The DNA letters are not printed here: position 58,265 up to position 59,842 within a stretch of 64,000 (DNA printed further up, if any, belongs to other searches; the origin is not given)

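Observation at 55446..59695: Two adjacent classical tyrosine-phosphatase genes, the first built as LRR-PTP-LRR with an internal module duplication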

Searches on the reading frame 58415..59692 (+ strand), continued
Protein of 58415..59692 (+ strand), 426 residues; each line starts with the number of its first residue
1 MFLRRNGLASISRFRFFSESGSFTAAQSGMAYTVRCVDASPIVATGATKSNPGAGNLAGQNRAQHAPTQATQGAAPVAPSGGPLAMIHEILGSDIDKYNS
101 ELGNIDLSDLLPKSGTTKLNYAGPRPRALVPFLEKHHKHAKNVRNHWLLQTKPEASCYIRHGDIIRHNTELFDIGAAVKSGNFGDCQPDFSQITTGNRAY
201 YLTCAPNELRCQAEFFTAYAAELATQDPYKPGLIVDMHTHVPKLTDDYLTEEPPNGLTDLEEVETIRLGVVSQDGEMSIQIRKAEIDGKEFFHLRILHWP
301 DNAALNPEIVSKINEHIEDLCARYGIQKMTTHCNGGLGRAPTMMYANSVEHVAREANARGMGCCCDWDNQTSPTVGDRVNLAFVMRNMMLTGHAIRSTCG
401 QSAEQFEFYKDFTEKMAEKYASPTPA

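Call 54: search_protein_families(library=ncbifam, proteins=[L002:2490-2756:+, L002:2775-3560:+, L002:3570-4682:+, L002:1559-2488:-], max_evalue=0.001)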
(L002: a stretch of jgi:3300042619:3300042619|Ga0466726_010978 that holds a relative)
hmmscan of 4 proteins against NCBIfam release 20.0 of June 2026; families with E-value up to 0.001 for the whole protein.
L002:2490-2756:+ (89 aa): 5 families
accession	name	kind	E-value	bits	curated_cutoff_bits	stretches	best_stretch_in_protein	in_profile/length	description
TIGR01403.1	fliQ_rel_III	equivalog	1.9e-28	98.3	76.5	1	7-84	3-80/81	type III secretion system export apparatus subunit SctS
TIGR01402.1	fliQ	equivalog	1.7e-22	79.4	88.9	1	1-87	1-87/88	flagellar biosynthesis protein FliQ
NF004671.0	PRK06010.1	subfamily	8e-20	70.6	104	1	1-81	1-81/88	flagellar biosynthesis protein FliQ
NF011877.0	PRK15350.1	equivalog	1.1e-19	70.6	104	1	1-80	1-80/88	EscS/YscS/HrcS family type III secretion system export apparatus protein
NF011861.0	PRK15333.1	equivalog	1.9e-15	57.1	108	1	11-79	9-77/86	EscS/YscS/HrcS family type III secretion system export apparatus protein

L002:2775-3560:+ (262 aa): 5 families
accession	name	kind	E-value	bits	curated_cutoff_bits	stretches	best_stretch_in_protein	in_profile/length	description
TIGR01401.1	fliR_like_III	equivalog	1e-56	192.3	163.05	1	10-251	6-245/253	type III secretion system export apparatus subunit SctT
TIGR01400.1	fliR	equivalog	3.5e-32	112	168.6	1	13-248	2-235/245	flagellar biosynthetic protein FliR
NF011876.0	PRK15349.1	equivalog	1.2e-24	87.6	275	1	39-238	37-234/259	EscT/YscT/HrcT family type III secretion system export apparatus protein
NF009411.0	PRK12772.1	equivalog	5.2e-20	71.4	739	1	10-239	5-232/610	fused FliR family export protein/FlhB family type III secretion system protein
NF009416.1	PRK12780.1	equivalog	3.1e-08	33.5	306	1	13-224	7-218/247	flagellar biosynthesis protein FliR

L002:3570-4682:+ (371 aa): 10 families
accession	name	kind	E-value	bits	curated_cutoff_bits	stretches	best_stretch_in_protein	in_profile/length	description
TIGR01404.2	FlhB_rel_III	equivalog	1.3e-122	409.4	358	1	6-345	1-340/341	type III secretion system export apparatus subunit SctU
NF009364.0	PRK12721.1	equivalog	5.4e-93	311.9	381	1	6-348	3-345/352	EscU/YscU/HrcU family type III secretion system export apparatus switch protein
TIGR00328.1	flhB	equivalog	8.6e-92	308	349.25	1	5-348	1-346/348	flagellar biosynthesis protein FlhB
NF004950.0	PRK06298.1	equivalog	2.2e-87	293.5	434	1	6-357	3-355/360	type III secretion system protein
NF009411.0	PRK12772.1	equivalog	7.6e-79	265.7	739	1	5-348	263-608/610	fused FliR family export protein/FlhB family type III secretion system protein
NF006017.0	PRK08156.1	equivalog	1e-66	225.7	394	1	6-357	3-349/367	EscU/YscU/HrcU family type III secretion system export apparatus switch protein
NF009117.0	PRK12468.1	equivalog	2.6e-48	164.7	712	1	5-349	7-353/386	flagellar biosynthesis protein FlhB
NF009412.0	PRK12773.1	equivalog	1.9e-36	125.5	886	1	3-342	299-641/649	flagellar biosynthesis protein FlhB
TIGR00789.1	flhB_rel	hypoth_equivalog_domain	1.7e-12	47.3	117.35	1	268-348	3-82/84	FlhB-like flagellar biosynthesis protein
NF005614.0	PRK07369.1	equivalog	0.00057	18.8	456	0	294-336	240-282/419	dihydroorotase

L002:1559-2488:- (309 aa): 0 families

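Call 62: search_solved_structures(query=A3, max_evalue=0.01, show_alignments=3)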
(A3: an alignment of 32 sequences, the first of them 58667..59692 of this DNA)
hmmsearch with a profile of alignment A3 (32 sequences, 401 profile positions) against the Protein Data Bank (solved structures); distinct sequences matched with E-value up to 0.01: 259 (the best 60 are shown).
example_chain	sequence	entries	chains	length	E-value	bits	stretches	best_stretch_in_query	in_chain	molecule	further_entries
6uzt_A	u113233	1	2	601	4.2e-16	62.4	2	187-321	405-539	Receptor-type tyrosine-protein phosphatase alpha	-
2jjd_A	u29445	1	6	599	4.9e-16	62.2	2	184-348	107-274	RECEPTOR-TYPE TYROSINE-PROTEIN PHOSPHATASE EPSILON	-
3sr9_A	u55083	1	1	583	2.3e-12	50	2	245-326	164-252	Receptor-type tyrosine-protein phosphatase S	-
1lar_A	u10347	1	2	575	4.1e-11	45.9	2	184-319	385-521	PROTEIN (LAR)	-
6kr4_A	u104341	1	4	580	4.3e-11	45.9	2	184-319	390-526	Receptor-type tyrosine-protein phosphatase F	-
2fh7_A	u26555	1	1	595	1.1e-10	44.5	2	188-321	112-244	Receptor-type tyrosine-protein phosphatase S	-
4bpc_A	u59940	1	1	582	1.7e-10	43.9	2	186-321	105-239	RECEPTOR-TYPE TYROSINE-PROTEIN PHOSPHATASE S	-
3zm0_A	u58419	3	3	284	1.7e-09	40.6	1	183-337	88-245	TYROSINE-PROTEIN PHOSPHATASE NON-RECEPTOR TYPE 11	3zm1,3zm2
4pvg_A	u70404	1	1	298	1.9e-09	40.5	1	183-337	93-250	Tyrosine-protein phosphatase non-receptor type 11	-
7tvj_A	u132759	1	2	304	1.9e-09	40.4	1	183-337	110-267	Tyrosine-protein phosphatase non-receptor type 11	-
3b7o_A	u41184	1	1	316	2e-09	40.4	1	183-337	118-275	Tyrosine-protein phosphatase non-receptor type 11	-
4rdd_A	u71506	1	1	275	2.1e-09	40.3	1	183-337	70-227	Tyrosine-protein phosphatase non-receptor type 11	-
3mow_A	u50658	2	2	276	2.1e-09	40.3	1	183-336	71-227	Tyrosine-protein phosphatase non-receptor type 11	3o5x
7emn_A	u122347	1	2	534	2.8e-09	39.9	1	183-337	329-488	Tyrosine-protein phosphatase non-receptor type 11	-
5xzr_A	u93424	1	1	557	3.1e-09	39.7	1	183-337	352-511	Tyrosine-protein phosphatase non-receptor type 11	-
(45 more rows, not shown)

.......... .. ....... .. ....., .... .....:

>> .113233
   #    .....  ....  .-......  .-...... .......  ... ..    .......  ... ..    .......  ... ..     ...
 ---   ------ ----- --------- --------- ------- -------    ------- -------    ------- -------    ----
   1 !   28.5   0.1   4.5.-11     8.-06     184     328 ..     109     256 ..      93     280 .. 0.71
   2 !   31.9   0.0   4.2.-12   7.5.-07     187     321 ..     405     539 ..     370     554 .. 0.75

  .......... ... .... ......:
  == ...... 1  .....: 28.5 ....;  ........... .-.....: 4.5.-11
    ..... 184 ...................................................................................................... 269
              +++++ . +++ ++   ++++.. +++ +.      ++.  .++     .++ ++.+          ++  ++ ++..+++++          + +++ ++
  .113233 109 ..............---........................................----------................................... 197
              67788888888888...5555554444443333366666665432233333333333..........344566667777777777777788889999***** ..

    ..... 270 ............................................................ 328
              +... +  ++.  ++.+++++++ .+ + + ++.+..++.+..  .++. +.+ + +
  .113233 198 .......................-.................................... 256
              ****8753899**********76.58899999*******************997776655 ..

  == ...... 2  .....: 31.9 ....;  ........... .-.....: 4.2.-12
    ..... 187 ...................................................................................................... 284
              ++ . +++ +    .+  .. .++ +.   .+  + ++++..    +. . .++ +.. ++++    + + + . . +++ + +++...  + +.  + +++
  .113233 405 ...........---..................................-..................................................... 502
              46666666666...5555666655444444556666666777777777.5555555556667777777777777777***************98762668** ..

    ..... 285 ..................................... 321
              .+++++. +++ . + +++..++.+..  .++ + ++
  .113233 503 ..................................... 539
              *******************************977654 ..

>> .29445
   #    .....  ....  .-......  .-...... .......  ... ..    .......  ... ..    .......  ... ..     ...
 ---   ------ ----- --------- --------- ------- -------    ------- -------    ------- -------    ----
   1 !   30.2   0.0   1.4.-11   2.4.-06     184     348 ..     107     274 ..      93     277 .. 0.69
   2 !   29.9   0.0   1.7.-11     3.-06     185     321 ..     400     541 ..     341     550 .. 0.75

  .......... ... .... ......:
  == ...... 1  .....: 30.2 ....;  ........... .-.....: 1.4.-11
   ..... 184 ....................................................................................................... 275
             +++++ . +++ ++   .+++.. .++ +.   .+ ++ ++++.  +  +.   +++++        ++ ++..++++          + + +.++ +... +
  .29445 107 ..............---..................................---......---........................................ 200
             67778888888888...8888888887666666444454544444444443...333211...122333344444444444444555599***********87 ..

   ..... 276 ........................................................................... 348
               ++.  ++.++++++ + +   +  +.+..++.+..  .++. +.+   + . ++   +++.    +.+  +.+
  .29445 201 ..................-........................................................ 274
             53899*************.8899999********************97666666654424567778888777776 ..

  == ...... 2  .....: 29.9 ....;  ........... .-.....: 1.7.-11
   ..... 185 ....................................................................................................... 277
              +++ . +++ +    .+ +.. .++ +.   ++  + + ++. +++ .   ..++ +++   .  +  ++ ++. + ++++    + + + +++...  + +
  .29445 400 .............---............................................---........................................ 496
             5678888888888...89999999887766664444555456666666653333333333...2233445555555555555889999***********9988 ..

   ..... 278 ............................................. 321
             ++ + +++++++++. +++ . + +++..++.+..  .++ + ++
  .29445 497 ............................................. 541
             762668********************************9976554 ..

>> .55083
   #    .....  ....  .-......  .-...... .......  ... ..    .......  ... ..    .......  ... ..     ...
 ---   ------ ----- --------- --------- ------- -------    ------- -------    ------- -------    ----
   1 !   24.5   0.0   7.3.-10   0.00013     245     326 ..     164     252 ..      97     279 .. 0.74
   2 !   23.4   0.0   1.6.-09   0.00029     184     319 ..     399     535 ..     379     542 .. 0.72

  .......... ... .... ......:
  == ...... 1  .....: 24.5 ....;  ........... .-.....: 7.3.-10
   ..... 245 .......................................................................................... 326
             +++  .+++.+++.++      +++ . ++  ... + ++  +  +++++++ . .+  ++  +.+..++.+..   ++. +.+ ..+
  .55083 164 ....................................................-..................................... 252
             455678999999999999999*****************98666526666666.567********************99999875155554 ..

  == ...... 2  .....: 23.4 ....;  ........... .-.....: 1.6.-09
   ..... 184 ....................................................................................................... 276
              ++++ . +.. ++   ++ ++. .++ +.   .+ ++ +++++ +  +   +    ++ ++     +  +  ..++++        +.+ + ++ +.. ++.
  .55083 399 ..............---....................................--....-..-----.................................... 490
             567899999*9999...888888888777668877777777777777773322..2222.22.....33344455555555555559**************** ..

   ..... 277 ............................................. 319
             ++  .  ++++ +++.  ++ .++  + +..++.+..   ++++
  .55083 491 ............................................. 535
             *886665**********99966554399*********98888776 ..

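Call 67: list_cluster_members(proteins=[P0006, P0007, P0008, P0011, P0001])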
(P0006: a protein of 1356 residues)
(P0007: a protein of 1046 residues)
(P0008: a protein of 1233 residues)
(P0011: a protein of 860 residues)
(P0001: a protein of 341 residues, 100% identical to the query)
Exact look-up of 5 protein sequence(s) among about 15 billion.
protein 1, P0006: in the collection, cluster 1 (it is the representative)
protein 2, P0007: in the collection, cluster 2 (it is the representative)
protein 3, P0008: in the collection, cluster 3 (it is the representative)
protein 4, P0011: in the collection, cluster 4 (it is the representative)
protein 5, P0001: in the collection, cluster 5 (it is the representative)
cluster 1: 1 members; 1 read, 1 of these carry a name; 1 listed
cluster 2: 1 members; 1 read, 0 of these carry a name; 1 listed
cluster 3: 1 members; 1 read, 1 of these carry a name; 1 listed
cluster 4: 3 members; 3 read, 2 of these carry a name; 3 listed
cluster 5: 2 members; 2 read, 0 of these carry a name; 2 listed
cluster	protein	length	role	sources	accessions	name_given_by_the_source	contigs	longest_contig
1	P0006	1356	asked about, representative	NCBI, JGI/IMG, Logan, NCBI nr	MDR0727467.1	MAG: hypothetical protein LBF26_01040 [Puniceicoccales bacterium] | protein tyrosine phosphatase | hypothetical protein [Puniceicoccales bacterium]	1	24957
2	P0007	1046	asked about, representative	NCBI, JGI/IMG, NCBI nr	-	-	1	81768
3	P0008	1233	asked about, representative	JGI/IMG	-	hypothetical protein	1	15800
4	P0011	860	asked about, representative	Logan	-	-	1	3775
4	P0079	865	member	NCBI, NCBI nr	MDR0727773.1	MAG: hypothetical protein LBF26_02670 [Puniceicoccales bacterium] | hypothetical protein [Puniceicoccales bacterium]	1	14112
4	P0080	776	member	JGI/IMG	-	uncharacterized protein YjbI with pentapeptide repeats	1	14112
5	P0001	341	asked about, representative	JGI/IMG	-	-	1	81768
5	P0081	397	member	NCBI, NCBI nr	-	-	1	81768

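Call 76: list_cluster_members(proteins=[P0017, P0018, P0019, P0022, P0025, P0027, P0029, P0040, P0054, P0059])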
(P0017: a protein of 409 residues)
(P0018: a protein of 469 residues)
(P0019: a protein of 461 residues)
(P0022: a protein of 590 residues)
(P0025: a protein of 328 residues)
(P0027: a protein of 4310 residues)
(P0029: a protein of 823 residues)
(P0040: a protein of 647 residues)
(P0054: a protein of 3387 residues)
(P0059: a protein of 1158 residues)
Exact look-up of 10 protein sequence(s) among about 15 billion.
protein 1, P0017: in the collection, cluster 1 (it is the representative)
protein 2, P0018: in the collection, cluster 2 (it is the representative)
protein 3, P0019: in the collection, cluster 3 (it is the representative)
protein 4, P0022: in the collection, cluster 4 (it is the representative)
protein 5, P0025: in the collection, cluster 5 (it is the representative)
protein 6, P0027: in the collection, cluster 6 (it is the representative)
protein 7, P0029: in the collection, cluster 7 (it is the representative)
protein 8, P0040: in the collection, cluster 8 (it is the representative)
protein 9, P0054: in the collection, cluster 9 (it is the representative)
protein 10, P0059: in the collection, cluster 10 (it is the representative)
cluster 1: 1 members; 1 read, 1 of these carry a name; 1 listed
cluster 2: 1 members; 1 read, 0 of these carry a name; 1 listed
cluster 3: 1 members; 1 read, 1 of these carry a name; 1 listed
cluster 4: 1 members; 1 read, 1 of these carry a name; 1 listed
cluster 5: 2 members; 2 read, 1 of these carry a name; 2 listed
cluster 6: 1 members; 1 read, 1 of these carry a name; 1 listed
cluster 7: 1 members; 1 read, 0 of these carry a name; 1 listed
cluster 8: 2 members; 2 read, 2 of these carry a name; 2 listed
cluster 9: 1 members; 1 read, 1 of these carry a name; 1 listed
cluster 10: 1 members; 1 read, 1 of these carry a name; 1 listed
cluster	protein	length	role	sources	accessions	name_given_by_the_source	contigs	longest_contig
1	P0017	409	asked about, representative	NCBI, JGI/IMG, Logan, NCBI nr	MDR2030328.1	MAG: hypothetical protein LBP65_02585 [Puniceicoccales bacterium] | hypothetical protein | hypothetical protein [Puniceicoccales bacterium]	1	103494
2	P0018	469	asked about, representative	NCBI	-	-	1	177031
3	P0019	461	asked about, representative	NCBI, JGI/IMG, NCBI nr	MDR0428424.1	MAG: hypothetical protein LBG86_00085 [Puniceicoccales bacterium] | hypothetical protein | hypothetical protein [Puniceicoccales bacterium]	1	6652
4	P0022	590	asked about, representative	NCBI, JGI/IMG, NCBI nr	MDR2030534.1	MAG: hypothetical protein LBP65_03665 [Puniceicoccales bacterium] | hypothetical protein | hypothetical protein [Puniceicoccales bacterium]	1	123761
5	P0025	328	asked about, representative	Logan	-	-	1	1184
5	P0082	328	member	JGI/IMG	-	hypothetical protein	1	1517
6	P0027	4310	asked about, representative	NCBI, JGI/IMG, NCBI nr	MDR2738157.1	MAG: DUF3638 domain-containing protein [Puniceicoccales bacterium] | hypothetical protein | DUF3638 domain-containing protein [Puniceicoccales bacterium]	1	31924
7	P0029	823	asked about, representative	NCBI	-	-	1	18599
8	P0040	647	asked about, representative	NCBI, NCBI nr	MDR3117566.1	MAG: hypothetical protein LBT98_03275 [Puniceicoccales bacterium] | hypothetical protein [Puniceicoccales bacterium]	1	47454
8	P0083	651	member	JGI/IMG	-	hypothetical protein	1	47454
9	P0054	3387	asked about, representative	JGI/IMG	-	hypothetical protein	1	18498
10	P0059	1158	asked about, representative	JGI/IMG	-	hypothetical protein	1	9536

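Call 77: list_cluster_members(proteins=[L002:3570-4682:+, L002:2775-3560:+, L002:5618-7489:-, P0004, P0005, P0003, P0002, L002:4793-5602:-])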
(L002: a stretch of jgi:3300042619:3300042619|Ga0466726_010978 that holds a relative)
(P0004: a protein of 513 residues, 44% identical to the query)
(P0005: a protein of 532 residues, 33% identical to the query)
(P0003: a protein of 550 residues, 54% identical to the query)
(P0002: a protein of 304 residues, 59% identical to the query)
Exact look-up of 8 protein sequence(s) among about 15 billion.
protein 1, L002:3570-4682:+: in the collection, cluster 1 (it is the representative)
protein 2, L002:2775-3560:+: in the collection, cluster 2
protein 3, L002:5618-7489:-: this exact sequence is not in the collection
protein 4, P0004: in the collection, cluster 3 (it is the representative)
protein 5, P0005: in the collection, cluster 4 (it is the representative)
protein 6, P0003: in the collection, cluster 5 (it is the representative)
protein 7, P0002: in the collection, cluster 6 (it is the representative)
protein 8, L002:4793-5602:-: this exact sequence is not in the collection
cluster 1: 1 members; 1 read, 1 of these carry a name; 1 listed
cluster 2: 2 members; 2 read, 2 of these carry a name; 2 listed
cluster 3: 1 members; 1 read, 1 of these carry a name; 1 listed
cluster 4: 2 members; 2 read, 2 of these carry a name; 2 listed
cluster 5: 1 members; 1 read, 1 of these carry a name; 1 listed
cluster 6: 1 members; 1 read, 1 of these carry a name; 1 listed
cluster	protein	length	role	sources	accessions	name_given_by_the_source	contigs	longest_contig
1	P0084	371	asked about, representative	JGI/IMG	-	type III secretion protein U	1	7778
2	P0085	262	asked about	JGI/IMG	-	type III secretion protein T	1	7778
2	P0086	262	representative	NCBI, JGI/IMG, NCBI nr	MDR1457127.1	MAG: type III secretion system export apparatus subunit SctT [Puniceicoccales bacterium] | type III secretion protein T | type III secretion system export apparatus subunit SctT [Puniceicoccales bacterium]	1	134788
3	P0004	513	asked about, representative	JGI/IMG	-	hypothetical protein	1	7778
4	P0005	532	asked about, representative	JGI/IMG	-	hypothetical protein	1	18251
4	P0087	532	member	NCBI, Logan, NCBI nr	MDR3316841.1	MAG: hypothetical protein LBS68_02055 [Puniceicoccales bacterium] | hypothetical protein [Puniceicoccales bacterium]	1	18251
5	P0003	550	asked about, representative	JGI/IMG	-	hypothetical protein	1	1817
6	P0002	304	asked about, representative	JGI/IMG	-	hypothetical protein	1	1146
